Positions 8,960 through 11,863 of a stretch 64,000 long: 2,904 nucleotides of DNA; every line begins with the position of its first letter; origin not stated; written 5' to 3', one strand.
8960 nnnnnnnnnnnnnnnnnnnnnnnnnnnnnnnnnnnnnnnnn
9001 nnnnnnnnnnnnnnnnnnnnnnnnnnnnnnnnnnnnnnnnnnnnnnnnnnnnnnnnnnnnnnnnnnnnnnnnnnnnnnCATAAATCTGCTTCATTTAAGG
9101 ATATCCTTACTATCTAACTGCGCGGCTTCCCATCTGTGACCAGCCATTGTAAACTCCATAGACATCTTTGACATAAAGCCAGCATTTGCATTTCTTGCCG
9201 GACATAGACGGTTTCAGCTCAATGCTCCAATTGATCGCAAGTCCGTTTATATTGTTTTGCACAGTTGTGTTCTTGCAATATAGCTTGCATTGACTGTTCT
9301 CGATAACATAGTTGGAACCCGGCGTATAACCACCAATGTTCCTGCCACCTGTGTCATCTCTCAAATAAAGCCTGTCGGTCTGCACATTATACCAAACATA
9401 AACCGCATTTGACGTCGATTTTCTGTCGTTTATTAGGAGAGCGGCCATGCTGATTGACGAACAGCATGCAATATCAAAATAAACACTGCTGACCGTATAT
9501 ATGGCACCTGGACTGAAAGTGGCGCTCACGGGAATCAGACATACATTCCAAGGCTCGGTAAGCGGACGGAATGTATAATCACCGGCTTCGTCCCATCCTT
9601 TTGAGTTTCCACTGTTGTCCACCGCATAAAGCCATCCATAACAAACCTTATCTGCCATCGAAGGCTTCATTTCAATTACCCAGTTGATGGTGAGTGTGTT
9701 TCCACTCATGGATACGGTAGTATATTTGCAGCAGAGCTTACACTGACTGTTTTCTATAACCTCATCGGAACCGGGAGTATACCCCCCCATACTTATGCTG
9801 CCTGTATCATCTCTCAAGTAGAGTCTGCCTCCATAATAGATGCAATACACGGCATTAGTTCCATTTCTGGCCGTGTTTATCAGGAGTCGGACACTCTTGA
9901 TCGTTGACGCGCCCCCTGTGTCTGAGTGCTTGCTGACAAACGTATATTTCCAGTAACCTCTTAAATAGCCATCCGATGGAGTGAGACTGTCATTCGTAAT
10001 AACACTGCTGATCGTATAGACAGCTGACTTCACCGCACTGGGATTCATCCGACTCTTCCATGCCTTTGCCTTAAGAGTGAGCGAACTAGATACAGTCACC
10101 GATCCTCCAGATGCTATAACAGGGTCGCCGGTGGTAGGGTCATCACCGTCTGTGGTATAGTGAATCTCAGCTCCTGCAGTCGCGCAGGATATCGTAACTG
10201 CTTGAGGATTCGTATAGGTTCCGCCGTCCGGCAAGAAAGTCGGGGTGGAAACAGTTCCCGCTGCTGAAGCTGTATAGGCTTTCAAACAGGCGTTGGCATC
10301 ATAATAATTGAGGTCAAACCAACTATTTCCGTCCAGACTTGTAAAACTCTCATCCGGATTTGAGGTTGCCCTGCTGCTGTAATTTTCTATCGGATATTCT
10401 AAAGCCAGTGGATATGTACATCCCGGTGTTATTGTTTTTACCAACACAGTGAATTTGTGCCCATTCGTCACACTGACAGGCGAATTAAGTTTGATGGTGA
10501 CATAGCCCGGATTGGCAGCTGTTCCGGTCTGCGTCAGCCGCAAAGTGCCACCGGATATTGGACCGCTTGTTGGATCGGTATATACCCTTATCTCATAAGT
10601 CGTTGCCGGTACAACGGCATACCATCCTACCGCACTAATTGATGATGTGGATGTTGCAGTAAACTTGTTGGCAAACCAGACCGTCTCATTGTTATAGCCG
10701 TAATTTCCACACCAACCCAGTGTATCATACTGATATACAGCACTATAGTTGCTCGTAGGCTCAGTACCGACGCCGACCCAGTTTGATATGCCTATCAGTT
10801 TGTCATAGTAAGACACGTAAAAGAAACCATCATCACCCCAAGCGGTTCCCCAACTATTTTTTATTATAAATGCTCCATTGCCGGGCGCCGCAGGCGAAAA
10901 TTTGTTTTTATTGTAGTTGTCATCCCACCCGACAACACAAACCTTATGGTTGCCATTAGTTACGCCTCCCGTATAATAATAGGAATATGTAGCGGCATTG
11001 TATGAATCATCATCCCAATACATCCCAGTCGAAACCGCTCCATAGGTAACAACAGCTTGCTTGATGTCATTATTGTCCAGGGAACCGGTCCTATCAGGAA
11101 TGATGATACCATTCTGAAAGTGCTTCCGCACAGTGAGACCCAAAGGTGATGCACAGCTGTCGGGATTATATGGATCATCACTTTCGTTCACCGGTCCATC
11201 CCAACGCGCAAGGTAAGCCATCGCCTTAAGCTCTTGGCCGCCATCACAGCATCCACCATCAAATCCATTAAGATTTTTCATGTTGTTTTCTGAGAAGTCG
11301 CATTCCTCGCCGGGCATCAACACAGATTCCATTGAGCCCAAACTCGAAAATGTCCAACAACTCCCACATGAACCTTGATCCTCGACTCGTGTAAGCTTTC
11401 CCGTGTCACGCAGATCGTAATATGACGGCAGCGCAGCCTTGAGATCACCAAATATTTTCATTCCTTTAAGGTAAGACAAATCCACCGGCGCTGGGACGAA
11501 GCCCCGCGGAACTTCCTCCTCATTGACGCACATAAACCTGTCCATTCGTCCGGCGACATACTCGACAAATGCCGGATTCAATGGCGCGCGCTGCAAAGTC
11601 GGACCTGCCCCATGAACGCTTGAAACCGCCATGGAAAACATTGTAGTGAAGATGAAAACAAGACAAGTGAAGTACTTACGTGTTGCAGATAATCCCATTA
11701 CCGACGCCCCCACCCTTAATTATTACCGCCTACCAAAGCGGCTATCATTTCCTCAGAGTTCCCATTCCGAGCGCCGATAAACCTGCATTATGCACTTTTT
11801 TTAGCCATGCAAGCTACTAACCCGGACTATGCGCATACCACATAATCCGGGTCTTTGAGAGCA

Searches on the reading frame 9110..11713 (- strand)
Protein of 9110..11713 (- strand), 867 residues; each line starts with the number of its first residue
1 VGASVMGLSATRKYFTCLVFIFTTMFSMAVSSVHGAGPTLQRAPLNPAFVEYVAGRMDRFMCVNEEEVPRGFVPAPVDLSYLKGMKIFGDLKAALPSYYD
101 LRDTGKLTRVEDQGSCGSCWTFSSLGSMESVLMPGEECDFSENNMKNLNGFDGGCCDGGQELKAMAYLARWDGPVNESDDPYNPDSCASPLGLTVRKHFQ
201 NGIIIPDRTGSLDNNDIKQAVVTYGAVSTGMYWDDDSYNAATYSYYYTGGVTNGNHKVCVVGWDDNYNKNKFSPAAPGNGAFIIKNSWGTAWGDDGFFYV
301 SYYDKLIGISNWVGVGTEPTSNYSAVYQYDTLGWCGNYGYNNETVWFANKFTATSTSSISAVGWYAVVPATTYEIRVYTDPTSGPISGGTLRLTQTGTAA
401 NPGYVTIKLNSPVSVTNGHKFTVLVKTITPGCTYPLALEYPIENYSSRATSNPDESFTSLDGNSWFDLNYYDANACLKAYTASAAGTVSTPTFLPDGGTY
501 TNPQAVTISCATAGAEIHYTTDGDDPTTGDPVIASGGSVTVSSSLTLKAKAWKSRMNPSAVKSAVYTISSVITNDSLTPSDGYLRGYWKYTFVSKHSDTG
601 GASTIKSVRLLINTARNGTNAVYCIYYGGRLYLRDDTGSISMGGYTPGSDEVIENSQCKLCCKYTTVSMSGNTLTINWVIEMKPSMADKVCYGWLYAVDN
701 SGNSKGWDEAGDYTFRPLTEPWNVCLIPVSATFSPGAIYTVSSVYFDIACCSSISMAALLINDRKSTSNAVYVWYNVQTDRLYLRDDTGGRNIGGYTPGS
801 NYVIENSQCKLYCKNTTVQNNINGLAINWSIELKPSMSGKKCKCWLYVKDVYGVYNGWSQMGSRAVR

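Call 60: search_protein_families(library=pfam, proteins=[window:9110-11713:-], max_evalue=0.00001)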
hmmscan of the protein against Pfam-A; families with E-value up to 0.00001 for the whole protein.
window:9110-11713:- (867 aa): 4 families
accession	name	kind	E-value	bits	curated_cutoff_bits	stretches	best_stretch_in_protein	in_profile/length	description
PF18560.7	Lectin_like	-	2.5e-50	171.1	27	1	326-481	1-156/156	Lectin like domain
PF00112.29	Peptidase_C1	-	1e-31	111.2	20.7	1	95-309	1-212/220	Papain family cysteine protease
PF13290.12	CHB_HEX_C_1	-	5.9e-17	61.8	22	1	495-563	1-67/67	Chitobiase/beta-hexosaminidase C-terminal domain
PF13287.12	Fn3_assoc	-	2.5e-08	34.3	23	1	506-566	1-59/59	Fn3 associated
